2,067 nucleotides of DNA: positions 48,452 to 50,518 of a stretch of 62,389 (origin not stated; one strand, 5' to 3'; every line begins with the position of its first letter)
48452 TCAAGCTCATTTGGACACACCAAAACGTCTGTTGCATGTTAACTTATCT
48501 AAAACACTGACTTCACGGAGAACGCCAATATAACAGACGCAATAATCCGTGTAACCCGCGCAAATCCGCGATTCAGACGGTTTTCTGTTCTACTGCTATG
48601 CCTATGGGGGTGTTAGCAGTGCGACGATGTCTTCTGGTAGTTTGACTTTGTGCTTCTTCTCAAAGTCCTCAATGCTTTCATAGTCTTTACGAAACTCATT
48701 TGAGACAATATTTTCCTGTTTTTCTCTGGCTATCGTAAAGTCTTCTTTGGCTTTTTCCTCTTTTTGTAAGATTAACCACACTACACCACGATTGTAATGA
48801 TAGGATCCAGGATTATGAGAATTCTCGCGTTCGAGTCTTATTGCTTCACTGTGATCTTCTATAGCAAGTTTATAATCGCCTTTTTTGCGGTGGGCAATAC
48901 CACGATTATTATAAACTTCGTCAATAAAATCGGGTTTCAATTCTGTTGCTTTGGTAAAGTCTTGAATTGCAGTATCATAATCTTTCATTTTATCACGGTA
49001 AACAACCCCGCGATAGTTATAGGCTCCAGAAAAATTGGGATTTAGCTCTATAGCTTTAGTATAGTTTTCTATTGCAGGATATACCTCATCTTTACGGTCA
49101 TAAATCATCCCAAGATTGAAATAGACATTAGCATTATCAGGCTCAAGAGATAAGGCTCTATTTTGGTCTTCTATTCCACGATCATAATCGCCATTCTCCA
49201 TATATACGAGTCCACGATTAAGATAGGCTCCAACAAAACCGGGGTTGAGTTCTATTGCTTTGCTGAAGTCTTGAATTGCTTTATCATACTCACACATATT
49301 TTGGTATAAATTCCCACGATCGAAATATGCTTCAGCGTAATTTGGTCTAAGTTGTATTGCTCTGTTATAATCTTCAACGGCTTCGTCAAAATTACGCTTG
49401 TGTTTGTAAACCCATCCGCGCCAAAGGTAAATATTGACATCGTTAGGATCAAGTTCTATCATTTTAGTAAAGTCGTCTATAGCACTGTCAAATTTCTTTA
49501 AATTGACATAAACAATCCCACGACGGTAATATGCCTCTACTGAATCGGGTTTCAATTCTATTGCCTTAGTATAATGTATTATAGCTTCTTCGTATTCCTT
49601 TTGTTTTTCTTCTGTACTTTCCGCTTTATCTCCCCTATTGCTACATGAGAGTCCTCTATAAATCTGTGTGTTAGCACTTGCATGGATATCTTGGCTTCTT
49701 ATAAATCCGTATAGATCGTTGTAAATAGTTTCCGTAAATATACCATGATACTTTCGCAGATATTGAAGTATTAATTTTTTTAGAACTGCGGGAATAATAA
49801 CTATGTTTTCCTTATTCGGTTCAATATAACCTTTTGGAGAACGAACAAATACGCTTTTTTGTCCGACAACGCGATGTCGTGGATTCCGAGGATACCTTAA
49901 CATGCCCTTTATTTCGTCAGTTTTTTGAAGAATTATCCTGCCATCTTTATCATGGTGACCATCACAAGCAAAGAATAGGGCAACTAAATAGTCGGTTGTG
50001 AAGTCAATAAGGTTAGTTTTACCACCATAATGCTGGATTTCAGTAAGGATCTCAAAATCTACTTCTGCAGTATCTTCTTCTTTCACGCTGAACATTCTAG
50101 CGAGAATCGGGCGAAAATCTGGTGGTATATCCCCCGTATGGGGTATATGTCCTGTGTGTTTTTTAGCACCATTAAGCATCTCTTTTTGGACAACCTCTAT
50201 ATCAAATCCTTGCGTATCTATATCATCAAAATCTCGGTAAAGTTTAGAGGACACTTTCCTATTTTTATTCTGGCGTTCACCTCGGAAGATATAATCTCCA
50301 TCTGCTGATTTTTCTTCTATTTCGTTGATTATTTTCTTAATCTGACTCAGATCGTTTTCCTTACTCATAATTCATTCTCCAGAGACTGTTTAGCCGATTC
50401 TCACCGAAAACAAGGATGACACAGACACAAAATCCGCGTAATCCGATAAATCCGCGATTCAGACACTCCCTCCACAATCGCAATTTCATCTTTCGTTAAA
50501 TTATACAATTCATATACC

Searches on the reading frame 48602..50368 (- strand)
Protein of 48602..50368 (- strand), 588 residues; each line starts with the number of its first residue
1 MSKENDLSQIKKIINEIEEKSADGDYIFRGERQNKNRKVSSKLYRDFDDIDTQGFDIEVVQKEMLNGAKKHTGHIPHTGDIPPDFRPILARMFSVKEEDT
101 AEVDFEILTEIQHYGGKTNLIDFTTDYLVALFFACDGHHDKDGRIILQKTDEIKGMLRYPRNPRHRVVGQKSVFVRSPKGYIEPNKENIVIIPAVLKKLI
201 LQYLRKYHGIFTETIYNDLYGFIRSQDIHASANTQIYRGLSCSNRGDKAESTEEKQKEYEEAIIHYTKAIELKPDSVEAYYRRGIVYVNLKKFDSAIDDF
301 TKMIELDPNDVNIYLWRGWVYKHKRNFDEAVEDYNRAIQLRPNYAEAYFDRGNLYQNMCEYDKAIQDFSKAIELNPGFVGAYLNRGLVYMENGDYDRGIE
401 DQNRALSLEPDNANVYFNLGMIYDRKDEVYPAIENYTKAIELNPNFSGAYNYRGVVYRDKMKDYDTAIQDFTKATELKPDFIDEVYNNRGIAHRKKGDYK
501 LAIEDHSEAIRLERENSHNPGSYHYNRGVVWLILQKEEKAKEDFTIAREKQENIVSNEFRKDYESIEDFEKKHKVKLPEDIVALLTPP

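Call 21: search_protein_families(library=pfam, proteins=[window:48602-50368:-], max_evalue=0.001)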
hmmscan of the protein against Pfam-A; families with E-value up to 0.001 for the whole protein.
window:48602-50368:- (588 aa): 28 families (the best 25 are shown)
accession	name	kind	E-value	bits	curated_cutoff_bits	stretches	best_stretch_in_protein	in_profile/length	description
PF00515.34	TPR_1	-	2.2e-75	246.1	27.8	8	345-378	1-34/34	Tetratricopeptide repeat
PF07719.23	TPR_2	-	2.2e-62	202.5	27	5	345-377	1-33/34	Tetratricopeptide repeat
PF13414.12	TPR_11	-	2.8e-58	193.8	26.8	7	326-357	9-40/42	TPR repeat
PF13181.12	TPR_8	-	2.4e-54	177.3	25.7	5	345-376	1-32/34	Tetratricopeptide repeat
PF13431.12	TPR_17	-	5.5e-50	163.9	24.4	5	436-469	2-34/34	Tetratricopeptide repeat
PF13432.12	TPR_16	-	4.2e-30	104.2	32.7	4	281-344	1-64/65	Tetratricopeptide repeat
PF13424.12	TPR_12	-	3.8e-28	97.9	30.1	2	381-442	5-74/77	Tetratricopeptide repeat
PF13371.12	TPR_9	-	8.6e-27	93.4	35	3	321-376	5-60/73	Tetratricopeptide repeat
PF13428.12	TPR_14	-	3e-20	71.1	23.5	0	312-353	2-43/44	Tetratricopeptide repeat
PF14559.12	TPR_19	-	5.4e-20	71.9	25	2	325-366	5-46/68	Tetratricopeptide repeat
PF13174.12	TPR_6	-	3.5e-18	65.4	26.3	0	278-309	1-32/33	Tetratricopeptide repeat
PF08867.16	FRG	-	8.6e-14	52.7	25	1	25-142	2-93/94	FRG domain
PF25575.1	TPR_BSK1_C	-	2e-12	47.5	42.2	1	208-308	12-108/118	Serine/threonine-protein kinase BSK1-like, TPR repeats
PF25062.1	ARM_TT21_N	-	2.5e-11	44.2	40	1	261-397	80-220/222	Tetratricopeptide repeat protein 21 N-terminal ARM repeat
PF12569.14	NatA_aux_su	-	2.5e-10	40.4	33.3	0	354-416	201-261/515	N-terminal acetyltransferase A, auxiliary subunit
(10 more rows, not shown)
